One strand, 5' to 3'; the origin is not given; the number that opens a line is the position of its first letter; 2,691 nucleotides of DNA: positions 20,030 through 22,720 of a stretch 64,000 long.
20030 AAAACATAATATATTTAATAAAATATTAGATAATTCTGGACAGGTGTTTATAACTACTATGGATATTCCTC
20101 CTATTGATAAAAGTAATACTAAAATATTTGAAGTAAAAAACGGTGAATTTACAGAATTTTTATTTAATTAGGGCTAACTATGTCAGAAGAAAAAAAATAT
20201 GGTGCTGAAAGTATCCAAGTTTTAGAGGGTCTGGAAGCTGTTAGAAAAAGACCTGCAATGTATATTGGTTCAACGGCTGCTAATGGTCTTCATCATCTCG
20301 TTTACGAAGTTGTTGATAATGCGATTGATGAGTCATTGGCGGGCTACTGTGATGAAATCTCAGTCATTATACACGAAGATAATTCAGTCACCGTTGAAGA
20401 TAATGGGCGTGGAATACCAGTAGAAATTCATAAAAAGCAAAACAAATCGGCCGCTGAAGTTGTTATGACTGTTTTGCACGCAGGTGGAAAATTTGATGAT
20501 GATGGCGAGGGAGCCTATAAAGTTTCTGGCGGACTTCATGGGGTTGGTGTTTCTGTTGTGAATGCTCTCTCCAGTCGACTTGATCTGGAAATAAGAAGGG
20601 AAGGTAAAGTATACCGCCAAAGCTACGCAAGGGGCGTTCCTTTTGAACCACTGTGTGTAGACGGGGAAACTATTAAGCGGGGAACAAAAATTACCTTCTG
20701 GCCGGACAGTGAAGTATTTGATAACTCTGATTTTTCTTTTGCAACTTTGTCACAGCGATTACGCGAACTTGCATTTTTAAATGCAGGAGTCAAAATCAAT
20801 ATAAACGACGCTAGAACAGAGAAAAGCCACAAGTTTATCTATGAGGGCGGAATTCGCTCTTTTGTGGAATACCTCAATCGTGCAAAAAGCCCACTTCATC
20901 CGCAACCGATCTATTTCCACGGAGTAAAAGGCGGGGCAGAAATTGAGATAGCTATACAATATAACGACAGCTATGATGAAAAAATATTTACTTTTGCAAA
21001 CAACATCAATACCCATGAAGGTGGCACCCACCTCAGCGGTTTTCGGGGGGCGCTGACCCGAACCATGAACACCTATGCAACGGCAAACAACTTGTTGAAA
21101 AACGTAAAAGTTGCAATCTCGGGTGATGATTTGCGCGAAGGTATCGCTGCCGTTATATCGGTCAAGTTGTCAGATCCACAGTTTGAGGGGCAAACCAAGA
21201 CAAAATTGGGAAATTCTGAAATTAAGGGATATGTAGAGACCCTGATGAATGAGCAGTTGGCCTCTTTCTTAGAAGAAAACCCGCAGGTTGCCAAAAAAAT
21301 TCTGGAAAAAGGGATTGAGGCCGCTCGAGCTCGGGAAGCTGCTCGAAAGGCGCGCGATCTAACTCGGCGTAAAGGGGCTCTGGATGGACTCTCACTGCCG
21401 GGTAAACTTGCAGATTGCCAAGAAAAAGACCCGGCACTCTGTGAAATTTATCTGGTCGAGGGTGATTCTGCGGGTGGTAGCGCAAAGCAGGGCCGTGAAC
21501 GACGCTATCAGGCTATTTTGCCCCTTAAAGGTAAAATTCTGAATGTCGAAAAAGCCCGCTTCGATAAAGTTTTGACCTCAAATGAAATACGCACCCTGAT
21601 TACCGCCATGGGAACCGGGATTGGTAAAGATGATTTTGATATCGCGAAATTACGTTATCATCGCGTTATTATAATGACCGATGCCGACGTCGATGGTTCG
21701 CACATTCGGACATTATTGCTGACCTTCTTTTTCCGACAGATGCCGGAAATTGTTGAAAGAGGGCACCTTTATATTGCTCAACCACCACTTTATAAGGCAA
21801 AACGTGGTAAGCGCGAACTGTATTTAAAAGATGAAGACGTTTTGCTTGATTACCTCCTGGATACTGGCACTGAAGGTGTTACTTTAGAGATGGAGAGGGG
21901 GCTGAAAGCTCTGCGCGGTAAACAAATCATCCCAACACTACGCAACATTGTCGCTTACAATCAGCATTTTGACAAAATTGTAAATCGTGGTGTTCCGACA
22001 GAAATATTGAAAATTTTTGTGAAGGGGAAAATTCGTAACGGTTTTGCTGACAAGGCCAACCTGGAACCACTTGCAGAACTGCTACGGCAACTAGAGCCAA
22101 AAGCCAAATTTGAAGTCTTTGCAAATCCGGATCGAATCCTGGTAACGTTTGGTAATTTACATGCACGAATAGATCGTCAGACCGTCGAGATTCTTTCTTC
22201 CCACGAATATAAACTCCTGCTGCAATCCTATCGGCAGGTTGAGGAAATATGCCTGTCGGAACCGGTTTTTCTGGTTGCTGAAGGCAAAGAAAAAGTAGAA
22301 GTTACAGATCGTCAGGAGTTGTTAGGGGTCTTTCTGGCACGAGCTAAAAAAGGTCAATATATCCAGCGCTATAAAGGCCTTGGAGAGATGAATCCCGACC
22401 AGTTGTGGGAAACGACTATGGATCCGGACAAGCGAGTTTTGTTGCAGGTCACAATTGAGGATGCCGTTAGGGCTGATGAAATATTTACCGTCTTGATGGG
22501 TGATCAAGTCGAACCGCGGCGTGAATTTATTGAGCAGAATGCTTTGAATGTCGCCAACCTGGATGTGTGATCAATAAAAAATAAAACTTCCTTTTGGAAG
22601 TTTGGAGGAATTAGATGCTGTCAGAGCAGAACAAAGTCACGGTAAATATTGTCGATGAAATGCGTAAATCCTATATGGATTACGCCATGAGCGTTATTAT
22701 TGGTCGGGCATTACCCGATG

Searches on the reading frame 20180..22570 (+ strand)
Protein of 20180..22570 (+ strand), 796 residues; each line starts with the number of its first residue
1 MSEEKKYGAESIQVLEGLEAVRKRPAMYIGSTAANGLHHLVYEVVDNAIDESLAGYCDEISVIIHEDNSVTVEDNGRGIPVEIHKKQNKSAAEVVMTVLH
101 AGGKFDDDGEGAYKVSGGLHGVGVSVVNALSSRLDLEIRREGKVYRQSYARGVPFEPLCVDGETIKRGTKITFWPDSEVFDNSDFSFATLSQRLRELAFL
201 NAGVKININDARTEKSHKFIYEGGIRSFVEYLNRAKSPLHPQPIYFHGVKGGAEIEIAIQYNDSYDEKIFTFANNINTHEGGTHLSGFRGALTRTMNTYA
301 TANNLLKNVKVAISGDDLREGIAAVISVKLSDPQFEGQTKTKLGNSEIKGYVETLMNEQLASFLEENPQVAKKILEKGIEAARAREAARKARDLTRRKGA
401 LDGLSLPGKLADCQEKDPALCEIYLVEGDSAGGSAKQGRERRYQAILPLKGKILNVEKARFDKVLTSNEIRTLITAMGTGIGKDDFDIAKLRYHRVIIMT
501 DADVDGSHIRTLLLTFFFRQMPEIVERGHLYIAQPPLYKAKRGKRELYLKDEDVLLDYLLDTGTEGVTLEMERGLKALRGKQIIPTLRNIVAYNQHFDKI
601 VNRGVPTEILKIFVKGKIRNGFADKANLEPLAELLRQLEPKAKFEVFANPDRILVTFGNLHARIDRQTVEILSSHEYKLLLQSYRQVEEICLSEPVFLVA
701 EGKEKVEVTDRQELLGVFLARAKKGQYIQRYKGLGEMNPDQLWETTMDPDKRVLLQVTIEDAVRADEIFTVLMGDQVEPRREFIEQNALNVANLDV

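Call 6: find_encoding_contigs(protein=window:20180-22570:+, flank=10000, max_places=10)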
Protein window:20180-22570:+ (796 aa): 7 contigs read that carry it; 4 places shown.
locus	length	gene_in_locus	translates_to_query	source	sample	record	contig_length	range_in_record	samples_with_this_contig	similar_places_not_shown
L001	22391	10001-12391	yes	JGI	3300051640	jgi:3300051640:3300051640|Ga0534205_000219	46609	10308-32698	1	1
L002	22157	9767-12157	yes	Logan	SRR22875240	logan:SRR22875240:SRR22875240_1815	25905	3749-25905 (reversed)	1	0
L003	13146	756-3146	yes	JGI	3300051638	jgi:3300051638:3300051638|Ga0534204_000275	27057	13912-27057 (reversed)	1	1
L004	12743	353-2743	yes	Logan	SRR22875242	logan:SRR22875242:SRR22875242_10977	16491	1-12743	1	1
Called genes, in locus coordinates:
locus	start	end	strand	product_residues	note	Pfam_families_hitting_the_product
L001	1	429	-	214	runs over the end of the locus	PF02527:GidB, PF13847:Methyltransf_31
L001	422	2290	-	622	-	PF01134:GIDA, PF12831:FAD_oxidored (weak), PF21680:GIDA_C_1st, PF13932:SAM_GIDA_C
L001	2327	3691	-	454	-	PF10396:TrmE_N, PF12631:MnmE_helical, PF00350:Dynamin_N (faint), PF01926:MMR_HSR1, PF02421:FeoB_N, PF04548:AIG1 (weak)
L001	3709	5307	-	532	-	PF14849:YidC_periplas, PF02096:60KD_IMP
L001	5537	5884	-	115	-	PF00825:Ribonuclease_P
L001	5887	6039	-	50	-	PF00468:Ribosomal_L34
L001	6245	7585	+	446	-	PF11638:DnaA_N, PF00308:Bac_DnaA, PF01695:IstB_IS21, PF07693:KAP_NTPase (weak), PF01637:ATPase_2 (weak), PF00004:AAA (weak), PF08299:Bac_DnaA_C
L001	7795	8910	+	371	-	PF00712:DNA_pol3_beta, PF02767:DNA_pol3_beta_2, PF02768:DNA_pol3_beta_3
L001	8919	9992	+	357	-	PF02463:SMC_N, PF13476:AAA_23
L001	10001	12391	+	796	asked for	PF02518:HATPase_c, PF00204:DNA_gyraseB, PF01751:Toprim, PF21249:GyrB_hook (faint), PF00986:DNA_gyraseB_C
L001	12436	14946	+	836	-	PF00521:DNA_topoisoIV, PF03989:DNA_gyraseA_C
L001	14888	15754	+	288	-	PF24575:TPR_Slam (faint), PF00515:TPR_1 (faint), PF07719:TPR_2 (faint), PF13174:TPR_6 (faint), PF13424:TPR_12 (faint), PF13428:TPR_14 (faint), PF13432:TPR_16 (faint), PF14559:TPR_19 (weak), +1 more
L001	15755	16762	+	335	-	PF01210:NAD_Gly3P_dh_N, PF02558:ApbA, PF03446:NAD_binding_2 (weak), PF07479:NAD_Gly3P_dh_C, PF20618:GPD_NAD_C_bact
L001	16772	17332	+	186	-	PF00160:Pro_isomerase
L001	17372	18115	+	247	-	PF03372:Exo_endo_phos (weak)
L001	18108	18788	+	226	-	PF00730:HhH-GPD, PF00633:HHH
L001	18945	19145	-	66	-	PF00313:CSD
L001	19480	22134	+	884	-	PF00330:Aconitase, PF00694:Aconitase_C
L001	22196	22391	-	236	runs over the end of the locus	PF01980:TrmO_N, PF18389:TrmO_C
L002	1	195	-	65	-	?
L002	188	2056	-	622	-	PF01134:GIDA, PF12831:FAD_oxidored (weak), PF21680:GIDA_C_1st, PF13932:SAM_GIDA_C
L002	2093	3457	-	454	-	PF10396:TrmE_N, PF12631:MnmE_helical, PF00350:Dynamin_N (faint), PF01926:MMR_HSR1, PF02421:FeoB_N, PF04548:AIG1 (weak)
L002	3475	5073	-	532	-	PF14849:YidC_periplas, PF02096:60KD_IMP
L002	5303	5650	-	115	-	PF00825:Ribonuclease_P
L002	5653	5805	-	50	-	PF00468:Ribosomal_L34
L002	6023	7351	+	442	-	PF11638:DnaA_N, PF00308:Bac_DnaA, PF01695:IstB_IS21, PF07693:KAP_NTPase (weak), PF01637:ATPase_2 (weak), PF00004:AAA (weak), PF08299:Bac_DnaA_C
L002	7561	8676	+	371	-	PF00712:DNA_pol3_beta, PF02767:DNA_pol3_beta_2, PF02768:DNA_pol3_beta_3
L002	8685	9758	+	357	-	PF02463:SMC_N, PF13476:AAA_23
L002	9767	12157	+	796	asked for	PF02518:HATPase_c, PF00204:DNA_gyraseB, PF01751:Toprim, PF21249:GyrB_hook (faint), PF00986:DNA_gyraseB_C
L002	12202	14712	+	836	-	PF00521:DNA_topoisoIV, PF03989:DNA_gyraseA_C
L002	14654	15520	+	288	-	PF24575:TPR_Slam (faint), PF00515:TPR_1 (faint), PF07719:TPR_2 (faint), PF13174:TPR_6 (faint), PF13424:TPR_12 (faint), PF13428:TPR_14 (faint), PF13432:TPR_16 (faint), PF14559:TPR_19 (weak), +1 more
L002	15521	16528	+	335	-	PF01210:NAD_Gly3P_dh_N, PF02558:ApbA, PF03446:NAD_binding_2 (weak), PF07479:NAD_Gly3P_dh_C, PF20618:GPD_NAD_C_bact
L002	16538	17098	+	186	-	PF00160:Pro_isomerase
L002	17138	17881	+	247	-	PF03372:Exo_endo_phos (weak)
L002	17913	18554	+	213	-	PF00730:HhH-GPD, PF00633:HHH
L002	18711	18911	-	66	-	PF00313:CSD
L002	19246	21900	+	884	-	PF00330:Aconitase, PF00694:Aconitase_C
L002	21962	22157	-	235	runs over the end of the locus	PF01980:TrmO_N, PF18389:TrmO_C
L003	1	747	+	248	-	?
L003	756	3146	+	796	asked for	PF02518:HATPase_c, PF00204:DNA_gyraseB, PF01751:Toprim, PF21249:GyrB_hook (faint), PF00986:DNA_gyraseB_C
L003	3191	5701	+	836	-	PF00521:DNA_topoisoIV, PF03989:DNA_gyraseA_C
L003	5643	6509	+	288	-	PF24575:TPR_Slam (faint), PF00515:TPR_1 (faint), PF07719:TPR_2 (faint), PF13174:TPR_6 (faint), PF13424:TPR_12 (faint), PF13428:TPR_14 (faint), PF13432:TPR_16 (faint), PF14559:TPR_19 (weak), +1 more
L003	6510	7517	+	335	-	PF01210:NAD_Gly3P_dh_N, PF02558:ApbA, PF03446:NAD_binding_2 (weak), PF07479:NAD_Gly3P_dh_C, PF20618:GPD_NAD_C_bact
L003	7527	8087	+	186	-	PF00160:Pro_isomerase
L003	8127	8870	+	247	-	PF03372:Exo_endo_phos (weak)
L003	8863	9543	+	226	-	PF00730:HhH-GPD, PF00633:HHH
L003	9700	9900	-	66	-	PF00313:CSD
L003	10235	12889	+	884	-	PF00330:Aconitase, PF00694:Aconitase_C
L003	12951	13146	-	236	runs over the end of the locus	PF01980:TrmO_N, PF18389:TrmO_C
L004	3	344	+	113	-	?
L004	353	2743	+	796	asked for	PF02518:HATPase_c, PF00204:DNA_gyraseB, PF01751:Toprim, PF21249:GyrB_hook (faint), PF00986:DNA_gyraseB_C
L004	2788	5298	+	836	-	PF00521:DNA_topoisoIV, PF03989:DNA_gyraseA_C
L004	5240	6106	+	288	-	PF24575:TPR_Slam (faint), PF00515:TPR_1 (faint), PF07719:TPR_2 (faint), PF13174:TPR_6 (faint), PF13424:TPR_12 (faint), PF13428:TPR_14 (faint), PF13432:TPR_16 (faint), PF14559:TPR_19 (weak), +1 more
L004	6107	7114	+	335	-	PF01210:NAD_Gly3P_dh_N, PF02558:ApbA, PF03446:NAD_binding_2 (weak), PF07479:NAD_Gly3P_dh_C, PF20618:GPD_NAD_C_bact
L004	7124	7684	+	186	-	PF00160:Pro_isomerase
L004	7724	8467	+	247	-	PF03372:Exo_endo_phos (weak)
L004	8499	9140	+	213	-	PF00730:HhH-GPD, PF00633:HHH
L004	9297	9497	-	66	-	PF00313:CSD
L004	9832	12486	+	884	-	PF00330:Aconitase, PF00694:Aconitase_C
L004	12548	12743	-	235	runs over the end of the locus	PF01980:TrmO_N, PF18389:TrmO_C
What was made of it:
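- On DNA polymerase III beta clamp (TIGR00663, equivalog): All three Pfam beta-clamp domains are on record for the identical gene (call 6).
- On Horizontally acquired genomic island: Neighbouring genes are all core (call 6).
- Two contigs (L003, L004) do end inside recF (call 6).
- Tried and rejected: The GyrB look-up worked instead (call 6).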

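Call 8: find_homologous_proteins(query=window:20180-22570:+)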
Query window:20180-22570:+ (796 aa): 8000 proteins with E <= 0.001 among 8000 candidates; the best 120 are listed.
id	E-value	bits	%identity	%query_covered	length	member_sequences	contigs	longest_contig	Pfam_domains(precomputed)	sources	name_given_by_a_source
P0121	0.0e+0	1778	100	100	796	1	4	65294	PF00986.27,PF21249.3,PF02518.32,PF01751.29,PF00204.32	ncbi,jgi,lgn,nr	ncbi:MAG: DNA topoisomerase (ATP-hydrolyzing) subunit B [Desulfuromusa sp.]|jgi:DNA gyrase subunit B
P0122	0.0e+0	1676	94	100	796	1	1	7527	PF00986.27,PF21249.3,PF02518.32,PF01751.29,PF00204.32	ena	-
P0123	0.0e+0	1658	93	100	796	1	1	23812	PF00986.27,PF21249.3,PF02518.32,PF01751.29,PF00204.32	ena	-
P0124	0.0e+0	1655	92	100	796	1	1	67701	PF00986.27,PF21249.3,PF02518.32,PF01751.29,PF00204.32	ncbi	-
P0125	0.0e+0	1655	92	100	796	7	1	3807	PF00986.27,PF21249.3,PF02518.32,PF01751.29,PF00204.32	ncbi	-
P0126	0.0e+0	1653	92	100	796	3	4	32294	PF00986.27,PF21249.3,PF02518.32,PF01751.29,PF00204.32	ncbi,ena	-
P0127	0.0e+0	1651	91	100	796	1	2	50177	PF00986.27,PF21249.3,PF02518.32,PF01751.29,PF00204.32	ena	-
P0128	0.0e+0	1649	92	100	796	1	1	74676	PF00986.27,PF21249.3,PF02518.32,PF01751.29,PF00204.32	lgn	-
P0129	0.0e+0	1647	92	100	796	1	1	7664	PF00986.27,PF21249.3,PF02518.32,PF01751.29,PF00204.32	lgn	-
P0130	0.0e+0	1647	92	100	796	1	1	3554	PF00986.27,PF21249.3,PF02518.32,PF01751.29,PF00204.32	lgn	-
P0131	0.0e+0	1647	91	100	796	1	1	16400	PF00986.27,PF21249.3,PF02518.32,PF01751.29,PF00204.32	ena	-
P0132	0.0e+0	1645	92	100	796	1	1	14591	PF00986.27,PF21249.3,PF02518.32,PF01751.29,PF00204.32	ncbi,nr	ncbi:MAG: DNA topoisomerase (ATP-hydrolyzing) subunit B [Thermodesulfobacteriota bacterium]|nr:DNA t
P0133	0.0e+0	1645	92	100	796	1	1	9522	PF00986.27,PF21249.3,PF02518.32,PF01751.29,PF00204.32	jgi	-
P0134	0.0e+0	1643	91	100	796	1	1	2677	PF00986.27,PF21249.3,PF02518.32,PF01751.29,PF00204.32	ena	-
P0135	0.0e+0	1643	91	100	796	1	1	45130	PF00986.27,PF21249.3,PF02518.32,PF01751.29,PF00204.32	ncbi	-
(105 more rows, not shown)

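Call 34: search_protein_families(library=ncbifam, proteins=[window:20180-22570:+], max_evalue=0.00001)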
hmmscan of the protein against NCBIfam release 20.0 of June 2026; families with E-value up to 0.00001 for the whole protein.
window:20180-22570:+ (796 aa): 5 families
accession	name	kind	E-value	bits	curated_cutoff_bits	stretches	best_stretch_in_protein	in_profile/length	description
NF011501.0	PRK14939.1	subfamily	0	1198.4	796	1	3-796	6-803/803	DNA gyrase subunit B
TIGR01059.1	gyrB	equivalog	0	1023.4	882.4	1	7-796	1-639/639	DNA topoisomerase (ATP-hydrolyzing) subunit B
NF004189.0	PRK05644.1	subfamily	0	1015.8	740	2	3-559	6-560/641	DNA gyrase subunit B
TIGR01058.1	parE_Gpos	equivalog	2.9e-238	792.4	899.95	2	5-586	3-584/637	DNA topoisomerase IV subunit B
TIGR01055.1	parE_Gneg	equivalog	3.4e-181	603.8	723.35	2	5-553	2-541/625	DNA topoisomerase IV subunit B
